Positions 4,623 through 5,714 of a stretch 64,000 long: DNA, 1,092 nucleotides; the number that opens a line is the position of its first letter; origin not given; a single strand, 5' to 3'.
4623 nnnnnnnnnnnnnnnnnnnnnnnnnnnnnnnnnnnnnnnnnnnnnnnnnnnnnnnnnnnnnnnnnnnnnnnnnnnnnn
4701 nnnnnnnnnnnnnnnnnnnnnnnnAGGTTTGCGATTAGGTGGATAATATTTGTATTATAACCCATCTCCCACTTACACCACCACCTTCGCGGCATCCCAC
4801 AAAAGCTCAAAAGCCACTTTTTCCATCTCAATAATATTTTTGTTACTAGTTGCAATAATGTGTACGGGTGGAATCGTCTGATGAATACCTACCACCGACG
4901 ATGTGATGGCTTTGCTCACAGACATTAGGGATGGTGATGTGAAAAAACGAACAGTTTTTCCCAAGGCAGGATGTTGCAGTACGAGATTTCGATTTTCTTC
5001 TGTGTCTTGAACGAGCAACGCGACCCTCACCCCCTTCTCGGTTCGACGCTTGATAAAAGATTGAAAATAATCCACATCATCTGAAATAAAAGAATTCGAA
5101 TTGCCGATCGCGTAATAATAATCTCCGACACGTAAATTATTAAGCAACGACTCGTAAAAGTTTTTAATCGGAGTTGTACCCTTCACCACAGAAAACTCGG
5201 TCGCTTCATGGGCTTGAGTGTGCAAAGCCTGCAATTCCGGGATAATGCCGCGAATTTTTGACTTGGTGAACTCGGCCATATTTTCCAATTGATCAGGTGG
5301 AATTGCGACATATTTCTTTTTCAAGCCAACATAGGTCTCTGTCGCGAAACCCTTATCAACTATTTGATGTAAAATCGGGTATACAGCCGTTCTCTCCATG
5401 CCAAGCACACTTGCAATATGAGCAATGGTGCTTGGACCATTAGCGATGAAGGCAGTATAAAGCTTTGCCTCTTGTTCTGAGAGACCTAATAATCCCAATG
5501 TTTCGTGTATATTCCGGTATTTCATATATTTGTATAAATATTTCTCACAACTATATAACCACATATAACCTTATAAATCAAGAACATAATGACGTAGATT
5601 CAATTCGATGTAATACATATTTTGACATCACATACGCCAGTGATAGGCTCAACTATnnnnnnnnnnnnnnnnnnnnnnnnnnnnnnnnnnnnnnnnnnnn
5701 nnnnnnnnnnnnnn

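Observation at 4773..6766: Divergent TrmB-regulator plus orphan LivK-type binding-protein module (copy 1 of 3)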

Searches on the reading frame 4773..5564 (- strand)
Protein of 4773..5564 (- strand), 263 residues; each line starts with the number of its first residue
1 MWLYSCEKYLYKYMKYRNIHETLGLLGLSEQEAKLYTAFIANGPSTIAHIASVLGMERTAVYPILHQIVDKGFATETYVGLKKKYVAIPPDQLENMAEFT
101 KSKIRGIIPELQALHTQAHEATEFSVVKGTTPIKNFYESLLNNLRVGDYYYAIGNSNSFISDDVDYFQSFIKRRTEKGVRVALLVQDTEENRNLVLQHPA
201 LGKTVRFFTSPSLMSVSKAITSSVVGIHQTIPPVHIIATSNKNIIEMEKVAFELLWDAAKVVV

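Call 4: search_protein_families(library=pfam, proteins=[window:4773-5564:-], max_evalue=0.01)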
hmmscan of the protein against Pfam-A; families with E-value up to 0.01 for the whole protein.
window:4773-5564:- (263 aa): 1 family
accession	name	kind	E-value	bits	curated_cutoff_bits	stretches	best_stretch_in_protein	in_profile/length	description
PF01978.25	TrmB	-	4.6e-14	52.4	25.6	1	26-90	4-67/68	Sugar-specific transcriptional regulator TrmB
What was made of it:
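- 4773..5525 (-): R1: TrmBL2-like regulator, 250 aa (winged helix, coiled coil, PLD-like C-terminal domain). Pfam TrmB 52 bits (call 4).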

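Call 5: search_protein_families(library=ncbifam, proteins=[window:4773-5564:-], max_evalue=0.01)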
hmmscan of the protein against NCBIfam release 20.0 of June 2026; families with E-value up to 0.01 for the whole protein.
window:4773-5564:- (263 aa): 6 families
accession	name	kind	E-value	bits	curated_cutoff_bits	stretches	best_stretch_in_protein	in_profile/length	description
NF047392.1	TransRegTrmBHalo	equivalog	3.3e-05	23.1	500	1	25-190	15-170/349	HTH-type sugar sensing transcriptional regulator TrmB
NF040851.1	tran_reg_TrmB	equivalog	0.00047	19.4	600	1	18-187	6-167/338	HTH-type sugar-sensing transcriptional regulator TrmB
NF047390.1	TransRegTrmBL1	equivalog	0.00078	18.5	650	1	15-119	2-106/341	HTH-type sugar sensing transcriptional regulator TrmBL1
NF041141.1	tran_reg_TrmBL2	equivalog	0.00081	19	530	1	28-104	16-92/264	HTH-type transcriptional regulator TrmBL2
NF053606.1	Sta1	subfamily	0.0011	19.1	80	1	18-76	7-66/100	Sta1 family transcriptional regulator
NF040939.2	trans_reg_lrs14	equivalog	0.0074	16.3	90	0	18-75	8-67/103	Lrs14 family HTH-type transcriptional regulator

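Call 15: find_homologous_proteins(query=window:4776-5525:-, max_evalue=0.00001)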
Query seq(250 aa) (250 aa): 3 proteins with E <= 0.00001 among 300 candidates.
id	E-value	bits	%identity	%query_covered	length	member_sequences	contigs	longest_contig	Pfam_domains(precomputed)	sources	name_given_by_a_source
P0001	9.3e-159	544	100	100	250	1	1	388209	PF01978.26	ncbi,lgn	-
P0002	6.4e-124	430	78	99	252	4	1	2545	PF01978.26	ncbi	-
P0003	1.4e-78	282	50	98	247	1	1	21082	PF01978.26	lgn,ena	-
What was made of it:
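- Tried and rejected: The first word-based homologue search with R1 alone gave only 3 hits (call 15).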

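Call 16: find_encoding_contigs(protein=P0001, flank=10000, max_places=4)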
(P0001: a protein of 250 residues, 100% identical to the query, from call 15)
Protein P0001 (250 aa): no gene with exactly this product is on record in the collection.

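Call 17: find_encoding_contigs(protein=P0003, flank=10000, max_places=4)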
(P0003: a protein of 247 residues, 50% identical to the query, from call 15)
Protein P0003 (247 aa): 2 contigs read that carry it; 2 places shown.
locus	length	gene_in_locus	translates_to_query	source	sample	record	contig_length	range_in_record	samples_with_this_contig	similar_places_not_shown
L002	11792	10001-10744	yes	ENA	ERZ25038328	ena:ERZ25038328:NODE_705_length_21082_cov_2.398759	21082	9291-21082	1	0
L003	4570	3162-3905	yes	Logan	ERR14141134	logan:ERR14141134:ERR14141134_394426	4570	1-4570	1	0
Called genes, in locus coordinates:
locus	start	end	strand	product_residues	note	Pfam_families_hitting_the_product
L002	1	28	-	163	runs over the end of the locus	PF09335:VTT_dom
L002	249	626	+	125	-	PF03652:RuvX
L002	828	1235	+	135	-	PF01588:tRNA_bind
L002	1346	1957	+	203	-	PF09335:VTT_dom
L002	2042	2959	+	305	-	PF11104:PilM_2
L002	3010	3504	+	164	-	-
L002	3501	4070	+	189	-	-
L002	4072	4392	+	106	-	-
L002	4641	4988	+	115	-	PF14325:DUF4383 (weak)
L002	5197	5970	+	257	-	PF00849:PseudoU_synth_2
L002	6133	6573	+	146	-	PF01245:Ribosomal_L19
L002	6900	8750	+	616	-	PF00664:ABC_membrane, PF00005:ABC_tran, PF13304:AAA_21 (faint)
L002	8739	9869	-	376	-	PF13433:Peripla_BP_5, PF13458:Peripla_BP_6, PF01094:ANF_receptor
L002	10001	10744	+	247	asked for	PF01978:TrmB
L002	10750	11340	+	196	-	PF01923:Cob_adeno_trans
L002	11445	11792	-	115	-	?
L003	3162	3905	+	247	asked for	PF01978:TrmB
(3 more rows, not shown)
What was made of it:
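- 5526..5656 (.): 131-bp divergent control region of module 1. The spacer has the same length in orthologue L002 (call 17).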

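Call 19: find_homologous_proteins(query=A1, max_evalue=0.001)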
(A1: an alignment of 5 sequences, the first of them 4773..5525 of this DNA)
Query A1 (5 sequences) (250 aa, profile of the alignment): 26 proteins with E <= 0.001 among 3399 candidates.
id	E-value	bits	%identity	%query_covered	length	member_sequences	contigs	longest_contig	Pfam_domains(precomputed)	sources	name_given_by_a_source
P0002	3.3e-117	408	78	99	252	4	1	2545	PF01978.26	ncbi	-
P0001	7.0e-117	407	100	100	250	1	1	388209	PF01978.26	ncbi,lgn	-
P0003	3.3e-111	389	50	98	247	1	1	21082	PF01978.26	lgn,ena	-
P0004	9.2e-90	318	22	98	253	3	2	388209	PF01978.26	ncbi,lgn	-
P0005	1.0e-67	246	20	92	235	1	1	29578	PF01978.26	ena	-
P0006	5.3e-65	237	21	97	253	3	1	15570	PF01978.26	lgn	-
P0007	7.3e-65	237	20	98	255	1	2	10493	PF01978.26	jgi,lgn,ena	jgi:sugar-specific transcriptional regulator TrmB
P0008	1.6e-64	236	23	98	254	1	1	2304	PF01978.26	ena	-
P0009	7.8e-63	230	22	97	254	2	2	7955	PF01978.26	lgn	-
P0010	3.1e-62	228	22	98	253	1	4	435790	PF01978.26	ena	-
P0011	5.9e-62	227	21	98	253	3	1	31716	PF01978.26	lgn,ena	-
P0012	3.4e-60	222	21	98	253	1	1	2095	PF01978.26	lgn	-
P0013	1.1e-59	220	20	98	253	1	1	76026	PF01978.26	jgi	-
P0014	2.1e-59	219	22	97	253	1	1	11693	PF01978.26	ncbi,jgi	jgi:sugar-specific transcriptional regulator TrmB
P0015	1.5e-58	216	22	98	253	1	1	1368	PF01978.26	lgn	-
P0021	3.8e-48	182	22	98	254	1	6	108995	PF01978.26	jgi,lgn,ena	-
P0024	1.1e-38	151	-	-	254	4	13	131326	PF01978.26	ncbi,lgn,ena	-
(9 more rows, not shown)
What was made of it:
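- Tried and rejected: A profile of five sequences was needed (call 19).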

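Call 20: find_encoding_contigs(protein=P0010, flank=10000, max_places=2)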
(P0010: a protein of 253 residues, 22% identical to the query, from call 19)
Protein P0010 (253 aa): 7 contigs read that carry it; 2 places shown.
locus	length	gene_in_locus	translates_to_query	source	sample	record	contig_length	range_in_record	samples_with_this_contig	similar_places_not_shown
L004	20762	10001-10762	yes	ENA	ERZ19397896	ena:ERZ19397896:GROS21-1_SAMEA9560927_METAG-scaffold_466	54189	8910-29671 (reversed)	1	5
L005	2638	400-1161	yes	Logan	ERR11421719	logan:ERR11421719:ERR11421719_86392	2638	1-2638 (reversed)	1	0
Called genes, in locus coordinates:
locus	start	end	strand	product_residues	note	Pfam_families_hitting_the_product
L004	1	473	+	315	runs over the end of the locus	PF02899:Phage_int_SAM_1, PF13495:Phage_int_SAM_4 (faint), PF00589:Phage_integrase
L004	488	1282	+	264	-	PF03372:Exo_endo_phos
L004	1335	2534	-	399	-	PF13458:Peripla_BP_6, PF13433:Peripla_BP_5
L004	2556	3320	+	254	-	PF01978:TrmB, PF12840:HTH_20 (faint)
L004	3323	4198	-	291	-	PF02653:BPD_transp_2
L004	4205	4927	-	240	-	PF02463:SMC_N (faint), PF00005:ABC_tran, PF13304:AAA_21 (faint)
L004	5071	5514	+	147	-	-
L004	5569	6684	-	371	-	PF13433:Peripla_BP_5, PF13458:Peripla_BP_6, PF01094:ANF_receptor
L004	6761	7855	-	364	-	PF13433:Peripla_BP_5, PF13458:Peripla_BP_6, PF01094:ANF_receptor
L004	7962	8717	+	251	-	PF01978:TrmB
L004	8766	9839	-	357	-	PF13433:Peripla_BP_5, PF13458:Peripla_BP_6, PF01094:ANF_receptor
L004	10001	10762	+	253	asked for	PF01978:TrmB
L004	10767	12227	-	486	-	-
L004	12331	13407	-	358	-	PF13433:Peripla_BP_5 (faint), PF13458:Peripla_BP_6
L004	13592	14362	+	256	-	-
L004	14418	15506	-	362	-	PF13433:Peripla_BP_5 (weak), PF13458:Peripla_BP_6, PF01094:ANF_receptor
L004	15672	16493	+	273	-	-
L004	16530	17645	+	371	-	PF13433:Peripla_BP_5 (faint), PF13458:Peripla_BP_6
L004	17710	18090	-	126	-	-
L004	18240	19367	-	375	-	PF13433:Peripla_BP_5, PF13458:Peripla_BP_6, PF01094:ANF_receptor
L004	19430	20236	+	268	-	PF01978:TrmB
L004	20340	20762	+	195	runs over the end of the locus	-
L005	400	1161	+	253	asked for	PF01978:TrmB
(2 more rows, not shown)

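Call 21: find_encoding_contigs(protein=P0024, flank=10000, max_places=3)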
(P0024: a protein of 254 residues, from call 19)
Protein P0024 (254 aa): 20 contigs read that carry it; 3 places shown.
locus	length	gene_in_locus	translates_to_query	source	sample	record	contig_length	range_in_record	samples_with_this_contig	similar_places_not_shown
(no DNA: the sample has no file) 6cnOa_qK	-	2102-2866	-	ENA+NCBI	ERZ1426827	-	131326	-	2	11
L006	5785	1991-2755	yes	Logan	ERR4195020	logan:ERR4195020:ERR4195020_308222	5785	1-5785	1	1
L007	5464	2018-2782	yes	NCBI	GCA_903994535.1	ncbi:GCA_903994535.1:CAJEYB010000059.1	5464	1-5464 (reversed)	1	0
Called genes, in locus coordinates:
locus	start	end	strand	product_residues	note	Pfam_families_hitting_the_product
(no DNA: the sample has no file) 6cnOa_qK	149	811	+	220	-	PF01978:TrmB (weak)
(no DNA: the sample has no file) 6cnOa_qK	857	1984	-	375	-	PF13433:Peripla_BP_5, PF13458:Peripla_BP_6, PF01094:ANF_receptor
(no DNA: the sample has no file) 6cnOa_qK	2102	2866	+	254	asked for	PF01978:TrmB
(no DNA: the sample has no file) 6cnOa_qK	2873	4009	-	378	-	PF13433:Peripla_BP_5, PF13458:Peripla_BP_6, PF01094:ANF_receptor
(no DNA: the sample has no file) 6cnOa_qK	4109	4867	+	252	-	PF01978:TrmB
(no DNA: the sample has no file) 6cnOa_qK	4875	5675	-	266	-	PF20260:PUA_4 (weak), PF04452:Methyltrans_RNA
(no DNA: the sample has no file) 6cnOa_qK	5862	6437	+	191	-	PF00574:CLP_protease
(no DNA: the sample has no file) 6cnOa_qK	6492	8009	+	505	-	PF12072:RNase_Y_N, PF08668:HDOD (faint), PF01966:HD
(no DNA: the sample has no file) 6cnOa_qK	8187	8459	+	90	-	PF00216:Bac_DNA_binding, PF18291:HU-HIG (weak)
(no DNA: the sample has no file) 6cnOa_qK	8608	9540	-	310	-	PF13529:Peptidase_C39_2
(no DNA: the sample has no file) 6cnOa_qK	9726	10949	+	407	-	PF00089:Trypsin, PF13365:Trypsin_2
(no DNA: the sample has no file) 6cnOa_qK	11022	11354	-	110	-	PF12647:RNHCP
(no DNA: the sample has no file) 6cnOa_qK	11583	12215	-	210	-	PF02021:UPF0102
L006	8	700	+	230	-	PF01978:TrmB (weak)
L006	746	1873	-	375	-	PF13433:Peripla_BP_5, PF13458:Peripla_BP_6, PF01094:ANF_receptor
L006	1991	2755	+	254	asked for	PF01978:TrmB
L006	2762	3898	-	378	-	PF13433:Peripla_BP_5, PF13458:Peripla_BP_6, PF01094:ANF_receptor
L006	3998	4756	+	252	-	PF01978:TrmB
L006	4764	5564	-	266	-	PF20260:PUA_4 (weak), PF04452:Methyltrans_RNA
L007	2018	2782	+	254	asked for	PF01978:TrmB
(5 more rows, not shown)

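Call 22: find_encoding_contigs(protein=P0021, flank=10000, max_places=2)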
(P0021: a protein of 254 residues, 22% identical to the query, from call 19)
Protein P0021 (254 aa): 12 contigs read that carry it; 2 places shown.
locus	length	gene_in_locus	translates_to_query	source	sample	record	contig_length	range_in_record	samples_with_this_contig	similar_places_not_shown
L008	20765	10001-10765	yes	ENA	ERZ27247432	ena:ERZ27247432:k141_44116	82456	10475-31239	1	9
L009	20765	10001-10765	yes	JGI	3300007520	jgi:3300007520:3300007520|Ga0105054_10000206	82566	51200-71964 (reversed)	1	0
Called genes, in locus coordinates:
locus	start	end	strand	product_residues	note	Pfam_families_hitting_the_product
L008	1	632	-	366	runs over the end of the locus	PF13458:Peripla_BP_6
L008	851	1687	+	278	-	-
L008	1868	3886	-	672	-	PF00004:AAA, PF17862:AAA_lid_3, PF01434:Peptidase_M41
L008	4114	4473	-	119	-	-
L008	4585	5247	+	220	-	PF00877:NLPC_P60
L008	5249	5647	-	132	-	-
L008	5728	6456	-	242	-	PF02463:SMC_N (faint), PF00005:ABC_tran, PF13304:AAA_21 (faint)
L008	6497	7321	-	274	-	PF01978:TrmB (faint)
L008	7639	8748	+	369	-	PF13458:Peripla_BP_6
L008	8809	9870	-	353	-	PF13433:Peripla_BP_5, PF13458:Peripla_BP_6, PF01094:ANF_receptor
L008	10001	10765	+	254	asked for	PF01978:TrmB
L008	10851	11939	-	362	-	PF13433:Peripla_BP_5 (weak), PF13458:Peripla_BP_6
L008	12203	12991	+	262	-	PF01978:TrmB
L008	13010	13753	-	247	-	-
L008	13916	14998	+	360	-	PF13458:Peripla_BP_6, PF01094:ANF_receptor (weak)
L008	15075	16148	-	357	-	PF13458:Peripla_BP_6, PF01094:ANF_receptor (weak)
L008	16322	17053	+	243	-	PF01978:TrmB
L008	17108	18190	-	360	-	PF13458:Peripla_BP_6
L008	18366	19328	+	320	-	-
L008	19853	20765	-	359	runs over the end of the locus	PF13458:Peripla_BP_6, PF01094:ANF_receptor (weak)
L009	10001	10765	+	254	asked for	PF01978:TrmB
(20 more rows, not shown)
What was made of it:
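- Modules occupy different genomic places in different genomes (calls 17, 20-22).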

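Call 26: find_homologous_proteins(query=L004:3323-4198:-, max_evalue=1e-10)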
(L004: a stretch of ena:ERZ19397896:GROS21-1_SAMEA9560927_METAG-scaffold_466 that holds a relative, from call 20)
Query L004:3323-4198:- (291 aa): 2609 proteins with E <= 1e-10 among 8000 candidates; the best 120 are listed.
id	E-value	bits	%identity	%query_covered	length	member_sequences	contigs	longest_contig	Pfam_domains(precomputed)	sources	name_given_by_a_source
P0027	2.3e-171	587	100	100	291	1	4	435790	PF02653.22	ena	-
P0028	2.3e-150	518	88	99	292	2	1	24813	PF02653.22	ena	-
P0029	8.1e-147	506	82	100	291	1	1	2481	PF02653.22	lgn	-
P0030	1.3e-146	505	85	100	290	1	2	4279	PF02653.22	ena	-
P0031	1.6e-146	505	85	100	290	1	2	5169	PF02653.22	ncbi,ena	-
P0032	2.7e-146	504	84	100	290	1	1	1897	PF02653.22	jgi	-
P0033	3.3e-146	504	84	100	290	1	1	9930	PF02653.22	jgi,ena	-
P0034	3.4e-146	504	83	100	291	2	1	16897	PF02653.22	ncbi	-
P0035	3.4e-145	501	84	100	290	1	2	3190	PF02653.22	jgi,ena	-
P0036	5.0e-145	500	83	99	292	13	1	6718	PF02653.22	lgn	-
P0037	7.6e-141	486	81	100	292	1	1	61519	PF02653.22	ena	-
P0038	1.1e-140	486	81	100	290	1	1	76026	PF02653.22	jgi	-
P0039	3.6e-140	484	80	100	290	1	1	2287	PF02653.22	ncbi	-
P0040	1.7e-139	482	86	93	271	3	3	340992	PF02653.22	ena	-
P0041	1.9e-139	482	81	99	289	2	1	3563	PF02653.22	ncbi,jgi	jgi:branched-chain amino acid transport system permease protein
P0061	1.3e-130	453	77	100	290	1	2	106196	PF02653.22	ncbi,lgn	-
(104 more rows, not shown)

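Call 32: list_cluster_members(proteins=[P0001, P0004, P0002])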
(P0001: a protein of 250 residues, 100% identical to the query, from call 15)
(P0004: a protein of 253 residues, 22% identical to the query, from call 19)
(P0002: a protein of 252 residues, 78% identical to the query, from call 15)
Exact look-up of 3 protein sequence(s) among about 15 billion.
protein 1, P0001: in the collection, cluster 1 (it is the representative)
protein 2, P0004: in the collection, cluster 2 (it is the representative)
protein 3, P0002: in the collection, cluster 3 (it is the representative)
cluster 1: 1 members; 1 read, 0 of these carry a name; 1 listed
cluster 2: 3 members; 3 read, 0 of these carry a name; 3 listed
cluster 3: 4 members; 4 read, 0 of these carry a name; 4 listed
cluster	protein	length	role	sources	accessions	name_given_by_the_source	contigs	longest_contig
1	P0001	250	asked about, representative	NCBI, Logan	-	-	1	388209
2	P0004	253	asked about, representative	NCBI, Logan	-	-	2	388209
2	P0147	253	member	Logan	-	-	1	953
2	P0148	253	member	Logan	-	-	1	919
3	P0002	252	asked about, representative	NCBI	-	-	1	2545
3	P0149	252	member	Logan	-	-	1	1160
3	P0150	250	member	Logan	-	-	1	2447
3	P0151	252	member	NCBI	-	-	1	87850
